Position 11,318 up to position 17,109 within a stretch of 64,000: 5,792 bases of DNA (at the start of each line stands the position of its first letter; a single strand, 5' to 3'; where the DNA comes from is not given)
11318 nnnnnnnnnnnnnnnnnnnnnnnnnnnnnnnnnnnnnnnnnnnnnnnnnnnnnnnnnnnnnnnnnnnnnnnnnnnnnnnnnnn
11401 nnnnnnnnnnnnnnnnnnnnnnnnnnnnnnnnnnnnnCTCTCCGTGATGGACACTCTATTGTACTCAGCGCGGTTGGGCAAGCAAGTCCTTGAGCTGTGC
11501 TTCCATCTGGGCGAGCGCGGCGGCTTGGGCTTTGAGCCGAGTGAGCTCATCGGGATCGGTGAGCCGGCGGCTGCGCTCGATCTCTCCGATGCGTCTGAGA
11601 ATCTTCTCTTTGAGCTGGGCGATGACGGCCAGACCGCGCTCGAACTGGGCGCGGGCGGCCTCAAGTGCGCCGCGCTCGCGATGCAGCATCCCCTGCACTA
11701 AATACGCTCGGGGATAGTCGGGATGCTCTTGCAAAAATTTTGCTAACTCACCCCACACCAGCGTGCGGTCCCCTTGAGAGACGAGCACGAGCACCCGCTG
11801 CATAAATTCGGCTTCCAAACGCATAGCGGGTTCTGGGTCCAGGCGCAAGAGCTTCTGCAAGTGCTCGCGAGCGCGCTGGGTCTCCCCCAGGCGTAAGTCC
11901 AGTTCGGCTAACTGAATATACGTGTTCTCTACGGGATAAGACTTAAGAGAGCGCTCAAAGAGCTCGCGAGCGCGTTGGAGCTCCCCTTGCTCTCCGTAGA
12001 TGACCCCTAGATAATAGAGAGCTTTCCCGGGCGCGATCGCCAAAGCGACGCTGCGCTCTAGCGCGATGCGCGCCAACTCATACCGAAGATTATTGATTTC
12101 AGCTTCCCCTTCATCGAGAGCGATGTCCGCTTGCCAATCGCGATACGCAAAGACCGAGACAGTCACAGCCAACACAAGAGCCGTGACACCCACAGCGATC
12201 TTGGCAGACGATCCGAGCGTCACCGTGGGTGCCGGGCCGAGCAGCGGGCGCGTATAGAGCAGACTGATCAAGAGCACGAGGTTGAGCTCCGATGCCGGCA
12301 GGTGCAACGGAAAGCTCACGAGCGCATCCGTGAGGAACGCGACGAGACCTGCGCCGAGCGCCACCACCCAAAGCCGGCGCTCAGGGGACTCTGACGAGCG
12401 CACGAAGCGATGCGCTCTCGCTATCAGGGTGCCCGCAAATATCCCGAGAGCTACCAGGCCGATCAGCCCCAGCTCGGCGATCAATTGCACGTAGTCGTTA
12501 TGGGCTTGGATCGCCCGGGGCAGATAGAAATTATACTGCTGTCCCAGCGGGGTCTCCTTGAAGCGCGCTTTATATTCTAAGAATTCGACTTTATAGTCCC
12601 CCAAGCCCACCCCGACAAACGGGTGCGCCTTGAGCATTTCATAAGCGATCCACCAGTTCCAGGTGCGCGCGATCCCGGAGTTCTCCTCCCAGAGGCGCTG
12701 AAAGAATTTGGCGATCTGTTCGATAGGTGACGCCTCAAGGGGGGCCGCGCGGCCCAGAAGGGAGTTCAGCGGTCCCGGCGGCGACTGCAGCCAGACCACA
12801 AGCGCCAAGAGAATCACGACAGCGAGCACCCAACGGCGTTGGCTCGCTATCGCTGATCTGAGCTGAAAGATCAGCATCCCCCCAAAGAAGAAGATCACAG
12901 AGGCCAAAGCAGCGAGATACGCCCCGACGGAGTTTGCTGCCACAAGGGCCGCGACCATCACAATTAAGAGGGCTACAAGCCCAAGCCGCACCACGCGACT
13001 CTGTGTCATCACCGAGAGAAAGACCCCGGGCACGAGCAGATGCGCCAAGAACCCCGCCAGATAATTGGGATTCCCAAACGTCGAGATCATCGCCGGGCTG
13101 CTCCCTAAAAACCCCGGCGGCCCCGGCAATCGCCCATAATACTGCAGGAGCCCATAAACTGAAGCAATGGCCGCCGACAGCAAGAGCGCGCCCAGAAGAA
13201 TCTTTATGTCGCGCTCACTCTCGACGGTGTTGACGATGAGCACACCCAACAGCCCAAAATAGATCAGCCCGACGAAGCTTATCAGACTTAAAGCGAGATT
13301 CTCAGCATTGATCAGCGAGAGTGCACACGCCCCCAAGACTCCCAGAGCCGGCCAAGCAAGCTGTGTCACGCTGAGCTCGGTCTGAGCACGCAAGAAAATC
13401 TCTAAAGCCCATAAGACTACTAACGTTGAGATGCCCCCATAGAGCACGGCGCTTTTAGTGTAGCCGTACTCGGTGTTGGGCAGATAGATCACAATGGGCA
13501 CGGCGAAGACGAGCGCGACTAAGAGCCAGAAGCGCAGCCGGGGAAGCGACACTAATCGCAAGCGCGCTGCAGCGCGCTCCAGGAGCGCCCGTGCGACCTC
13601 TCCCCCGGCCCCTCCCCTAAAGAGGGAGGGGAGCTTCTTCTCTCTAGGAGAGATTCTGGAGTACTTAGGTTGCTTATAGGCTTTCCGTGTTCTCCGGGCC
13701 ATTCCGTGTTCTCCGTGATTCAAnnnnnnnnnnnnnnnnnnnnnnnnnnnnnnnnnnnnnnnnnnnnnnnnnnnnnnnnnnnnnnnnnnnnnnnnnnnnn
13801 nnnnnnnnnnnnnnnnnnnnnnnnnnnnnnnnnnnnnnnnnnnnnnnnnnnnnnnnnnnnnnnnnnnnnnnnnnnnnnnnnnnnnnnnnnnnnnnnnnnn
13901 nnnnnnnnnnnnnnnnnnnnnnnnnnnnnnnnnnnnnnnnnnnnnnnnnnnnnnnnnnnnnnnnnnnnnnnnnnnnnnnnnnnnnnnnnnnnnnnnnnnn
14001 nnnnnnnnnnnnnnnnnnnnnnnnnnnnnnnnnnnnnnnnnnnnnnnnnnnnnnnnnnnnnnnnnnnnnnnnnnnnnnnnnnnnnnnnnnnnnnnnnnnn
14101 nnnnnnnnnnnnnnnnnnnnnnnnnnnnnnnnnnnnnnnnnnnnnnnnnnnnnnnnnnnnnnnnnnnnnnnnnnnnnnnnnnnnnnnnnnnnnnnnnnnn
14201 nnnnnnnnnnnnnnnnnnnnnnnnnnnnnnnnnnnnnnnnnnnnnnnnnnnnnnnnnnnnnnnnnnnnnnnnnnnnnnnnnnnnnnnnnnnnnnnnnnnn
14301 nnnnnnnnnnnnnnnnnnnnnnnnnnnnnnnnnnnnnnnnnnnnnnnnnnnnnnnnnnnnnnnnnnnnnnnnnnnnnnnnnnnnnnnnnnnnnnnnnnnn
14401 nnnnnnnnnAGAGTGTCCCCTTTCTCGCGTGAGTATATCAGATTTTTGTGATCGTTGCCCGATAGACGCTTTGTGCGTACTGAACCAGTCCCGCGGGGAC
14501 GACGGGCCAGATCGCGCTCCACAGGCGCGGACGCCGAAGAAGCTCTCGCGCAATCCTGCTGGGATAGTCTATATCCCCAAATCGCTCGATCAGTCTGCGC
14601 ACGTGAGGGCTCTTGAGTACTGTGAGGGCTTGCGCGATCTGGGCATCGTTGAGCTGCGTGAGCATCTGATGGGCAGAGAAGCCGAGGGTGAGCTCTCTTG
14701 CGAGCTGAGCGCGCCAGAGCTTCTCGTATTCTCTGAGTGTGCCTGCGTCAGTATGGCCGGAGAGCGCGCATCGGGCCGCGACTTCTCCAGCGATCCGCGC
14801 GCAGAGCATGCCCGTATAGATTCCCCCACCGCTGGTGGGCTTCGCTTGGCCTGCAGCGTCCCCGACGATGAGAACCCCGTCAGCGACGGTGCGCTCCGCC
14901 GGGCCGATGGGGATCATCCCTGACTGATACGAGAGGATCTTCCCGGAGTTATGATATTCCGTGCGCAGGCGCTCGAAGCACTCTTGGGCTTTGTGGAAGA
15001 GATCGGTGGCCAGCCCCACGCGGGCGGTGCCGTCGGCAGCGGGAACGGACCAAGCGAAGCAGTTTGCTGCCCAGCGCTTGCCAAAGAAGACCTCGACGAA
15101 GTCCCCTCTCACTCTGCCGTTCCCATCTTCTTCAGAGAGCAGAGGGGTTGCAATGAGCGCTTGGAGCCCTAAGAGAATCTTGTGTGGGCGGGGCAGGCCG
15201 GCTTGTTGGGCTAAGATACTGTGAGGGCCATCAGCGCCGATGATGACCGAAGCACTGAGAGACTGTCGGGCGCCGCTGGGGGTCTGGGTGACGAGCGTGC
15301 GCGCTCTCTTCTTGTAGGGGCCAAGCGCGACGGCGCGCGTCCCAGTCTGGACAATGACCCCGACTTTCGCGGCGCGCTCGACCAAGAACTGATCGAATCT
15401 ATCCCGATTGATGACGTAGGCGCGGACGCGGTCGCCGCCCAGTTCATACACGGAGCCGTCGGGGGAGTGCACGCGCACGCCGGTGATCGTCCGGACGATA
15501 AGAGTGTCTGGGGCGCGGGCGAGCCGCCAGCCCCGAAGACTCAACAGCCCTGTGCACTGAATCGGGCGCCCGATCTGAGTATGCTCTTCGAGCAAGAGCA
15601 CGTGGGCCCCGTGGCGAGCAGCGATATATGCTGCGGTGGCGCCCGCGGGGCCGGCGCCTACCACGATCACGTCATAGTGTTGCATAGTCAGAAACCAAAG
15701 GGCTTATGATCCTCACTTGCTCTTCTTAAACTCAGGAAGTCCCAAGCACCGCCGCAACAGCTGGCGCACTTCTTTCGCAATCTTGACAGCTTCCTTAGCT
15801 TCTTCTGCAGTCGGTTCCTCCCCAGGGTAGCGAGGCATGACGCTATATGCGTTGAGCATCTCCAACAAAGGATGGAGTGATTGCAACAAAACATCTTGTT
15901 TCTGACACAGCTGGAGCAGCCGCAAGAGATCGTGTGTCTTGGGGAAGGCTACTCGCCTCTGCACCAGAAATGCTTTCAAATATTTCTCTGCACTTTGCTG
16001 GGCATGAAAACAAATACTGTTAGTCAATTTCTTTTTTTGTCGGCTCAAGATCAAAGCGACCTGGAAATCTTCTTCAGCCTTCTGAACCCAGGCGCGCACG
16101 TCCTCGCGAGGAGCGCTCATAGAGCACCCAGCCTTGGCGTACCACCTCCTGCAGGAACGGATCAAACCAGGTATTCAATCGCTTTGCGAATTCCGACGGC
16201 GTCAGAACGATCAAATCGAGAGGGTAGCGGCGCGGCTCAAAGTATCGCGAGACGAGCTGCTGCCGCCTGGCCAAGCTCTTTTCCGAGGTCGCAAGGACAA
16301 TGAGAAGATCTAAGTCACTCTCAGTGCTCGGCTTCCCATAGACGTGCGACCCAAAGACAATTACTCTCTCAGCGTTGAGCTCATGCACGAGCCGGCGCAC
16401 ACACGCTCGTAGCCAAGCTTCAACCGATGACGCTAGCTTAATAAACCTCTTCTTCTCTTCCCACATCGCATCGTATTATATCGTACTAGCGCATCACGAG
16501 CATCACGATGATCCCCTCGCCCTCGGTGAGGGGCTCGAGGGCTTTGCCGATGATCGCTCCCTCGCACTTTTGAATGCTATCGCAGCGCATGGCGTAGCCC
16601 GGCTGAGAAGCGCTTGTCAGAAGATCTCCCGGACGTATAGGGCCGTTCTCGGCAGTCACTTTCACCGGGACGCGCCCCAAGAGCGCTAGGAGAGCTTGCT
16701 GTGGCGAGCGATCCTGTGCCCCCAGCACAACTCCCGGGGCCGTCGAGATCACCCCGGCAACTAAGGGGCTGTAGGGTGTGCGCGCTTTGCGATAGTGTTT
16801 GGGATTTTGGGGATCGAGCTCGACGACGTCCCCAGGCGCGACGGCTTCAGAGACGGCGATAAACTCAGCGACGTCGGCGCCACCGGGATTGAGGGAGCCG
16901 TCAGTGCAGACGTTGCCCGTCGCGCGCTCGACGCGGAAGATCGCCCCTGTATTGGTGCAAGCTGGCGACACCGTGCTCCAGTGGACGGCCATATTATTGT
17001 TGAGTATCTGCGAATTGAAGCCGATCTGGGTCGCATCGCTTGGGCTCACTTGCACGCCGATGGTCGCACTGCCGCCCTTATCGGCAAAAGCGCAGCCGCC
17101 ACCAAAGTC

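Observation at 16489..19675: Two adjacent secreted proteins (S8 subtilase and a beta-sandwich protein) share an unassigned ~150-aa C-terminal module, also conserved at DNA level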

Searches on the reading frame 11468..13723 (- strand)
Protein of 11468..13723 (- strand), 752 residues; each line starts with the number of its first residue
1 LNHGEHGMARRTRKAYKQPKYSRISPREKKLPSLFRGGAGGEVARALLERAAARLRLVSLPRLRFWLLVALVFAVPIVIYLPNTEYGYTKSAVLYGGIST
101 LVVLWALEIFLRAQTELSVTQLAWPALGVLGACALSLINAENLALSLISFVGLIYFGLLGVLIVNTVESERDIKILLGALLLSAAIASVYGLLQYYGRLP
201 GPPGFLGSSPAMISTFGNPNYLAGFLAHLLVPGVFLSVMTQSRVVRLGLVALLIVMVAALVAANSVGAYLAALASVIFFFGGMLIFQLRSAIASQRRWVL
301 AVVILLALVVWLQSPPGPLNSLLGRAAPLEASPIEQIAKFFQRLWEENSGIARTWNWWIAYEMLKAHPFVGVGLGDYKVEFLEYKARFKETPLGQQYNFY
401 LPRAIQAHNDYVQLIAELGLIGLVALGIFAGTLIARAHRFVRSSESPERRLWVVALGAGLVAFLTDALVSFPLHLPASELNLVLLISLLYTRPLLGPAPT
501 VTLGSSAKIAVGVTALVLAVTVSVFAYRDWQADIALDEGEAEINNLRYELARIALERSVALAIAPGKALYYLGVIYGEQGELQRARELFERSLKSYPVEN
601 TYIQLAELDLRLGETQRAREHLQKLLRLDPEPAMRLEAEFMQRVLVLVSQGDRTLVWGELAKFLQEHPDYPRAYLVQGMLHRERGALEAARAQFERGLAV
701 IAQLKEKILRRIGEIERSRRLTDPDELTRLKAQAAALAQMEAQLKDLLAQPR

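Call 55: search_protein_families(library=pfam, proteins=[window:11468-13723:-], max_evalue=0.001)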
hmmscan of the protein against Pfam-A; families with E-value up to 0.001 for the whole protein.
window:11468-13723:- (752 aa): 10 families
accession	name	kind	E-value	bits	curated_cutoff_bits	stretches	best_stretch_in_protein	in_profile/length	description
PF04932.20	Wzy_C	-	2.2e-15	57.2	31.7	1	252-426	2-148/149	O-Antigen ligase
PF07719.23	TPR_2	-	9.8e-14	50.7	27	2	567-597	2-32/34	Tetratricopeptide repeat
PF13432.12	TPR_16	-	1.7e-09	38.4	32.7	1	536-597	1-62/65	Tetratricopeptide repeat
PF00515.34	TPR_1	-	3.5e-09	36.5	27.8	1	567-596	2-31/34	Tetratricopeptide repeat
PF13181.12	TPR_8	-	6.3e-09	35.7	25.7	0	567-597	2-32/34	Tetratricopeptide repeat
PF13174.12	TPR_6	-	4.5e-08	33.7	26.3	1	568-597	2-31/33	Tetratricopeptide repeat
PF13424.12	TPR_12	-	2e-07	31.6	30.1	1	569-630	6-76/77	Tetratricopeptide repeat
PF14559.12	TPR_19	-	9.8e-05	23.1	25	1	578-634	3-61/68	Tetratricopeptide repeat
PF13428.12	TPR_14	-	0.00029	21.7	23.5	0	601-634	3-37/44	Tetratricopeptide repeat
PF13431.12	TPR_17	-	0.00035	21.1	24.4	0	567-587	14-34/34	Tetratricopeptide repeat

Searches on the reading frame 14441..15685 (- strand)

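Call 55: search_protein_families(library=pfam, proteins=[window:14441-15685:-], max_evalue=0.001)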
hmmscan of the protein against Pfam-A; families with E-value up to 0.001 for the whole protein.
window:14441-15685:- (415 aa): 11 families
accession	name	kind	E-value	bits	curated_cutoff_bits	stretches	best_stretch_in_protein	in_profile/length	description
PF01494.25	FAD_binding_3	-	3.6e-20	72.9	22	1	4-167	2-172/349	FAD binding domain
PF12831.13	FAD_oxidored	-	1e-11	45.3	27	1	5-164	1-155/416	FAD dependent oxidoreductase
PF05834.18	Lycopene_cycl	-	1.8e-11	44.2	23.4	2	5-155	1-143/380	Lycopene cyclase protein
PF01266.30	DAO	-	2.5e-10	40.8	27.9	1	5-39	1-35/353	FAD dependent oxidoreductase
PF13450.12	NAD_binding_8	-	2.4e-08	34.6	21.9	1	8-39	1-32/68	NAD(P)-binding Rossmann-like domain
PF03486.20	HI0933_like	-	2.8e-08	34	50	1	5-46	2-43/244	HI0933-like protein Rossmann domain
PF01134.28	GIDA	-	4.5e-07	29.7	22.1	1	5-37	1-33/391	Glucose inhibited division protein A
PF07992.20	Pyr_redox_2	-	5e-07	29.9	26.1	1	4-37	1-36/291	Pyridine nucleotide-disulphide oxidoreductase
PF01946.23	Thi4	-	2.6e-06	27.3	26.2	1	4-46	18-61/235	Thi4 family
PF00890.30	FAD_binding_2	-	1.1e-05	25.3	20.4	1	5-37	1-33/414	FAD binding domain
PF04820.20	Trp_halogenase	-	3.3e-05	23.4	21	0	89-291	152-342/458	Tryptophan halogenase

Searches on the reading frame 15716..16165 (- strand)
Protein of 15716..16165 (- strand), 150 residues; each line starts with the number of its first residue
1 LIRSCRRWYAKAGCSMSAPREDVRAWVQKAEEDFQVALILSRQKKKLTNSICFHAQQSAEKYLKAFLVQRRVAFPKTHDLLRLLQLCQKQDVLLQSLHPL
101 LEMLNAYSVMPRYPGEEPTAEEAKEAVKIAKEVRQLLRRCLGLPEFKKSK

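Call 55: search_protein_families(library=pfam, proteins=[window:15716-16165:-], max_evalue=0.001)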
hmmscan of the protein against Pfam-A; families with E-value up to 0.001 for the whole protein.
window:15716-16165:- (150 aa): 1 family
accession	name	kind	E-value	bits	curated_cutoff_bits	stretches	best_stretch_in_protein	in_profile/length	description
PF05168.19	HEPN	-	5.6e-28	97.9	22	1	23-139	1-116/117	HEPN domain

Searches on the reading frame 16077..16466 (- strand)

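Call 55: search_protein_families(library=pfam, proteins=[window:16077-16466:-], max_evalue=0.001)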
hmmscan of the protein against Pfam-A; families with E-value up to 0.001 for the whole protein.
window:16077-16466:- (130 aa): 3 families
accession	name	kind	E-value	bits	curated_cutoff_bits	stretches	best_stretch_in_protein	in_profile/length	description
PF18765.7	Polbeta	-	1.2e-07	32.2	26.9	1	29-120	10-92/93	Polymerase beta, Nucleotidyltransferase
PF01909.29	NTP_transf_2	-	9.6e-07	29.6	21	1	28-100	13-86/93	Nucleotidyltransferase domain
PF22600.2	MTPAP-like_central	-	0.00038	21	27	1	19-69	29-74/139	Poly(A) RNA polymerase, mitochondrial-like, central palm domain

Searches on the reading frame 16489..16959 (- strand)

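Call 7: search_protein_families(library=phrogs, proteins=[window:16489-16959:-], max_evalue=1)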
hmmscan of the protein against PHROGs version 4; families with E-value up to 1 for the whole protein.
window:16489-16959:- (157 aa): 0 families

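Call 10: search_protein_families(library=pfam, proteins=[window:16489-16959:-], max_evalue=10)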
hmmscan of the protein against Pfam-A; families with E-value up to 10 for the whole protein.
window:16489-16959:- (157 aa): 1 family
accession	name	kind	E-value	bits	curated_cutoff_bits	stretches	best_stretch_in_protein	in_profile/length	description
PF11962.13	Peptidase_G2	-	0.31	10.8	25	1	9-89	28-107/228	Peptidase_G2, IMC autoproteolytic cleavage domain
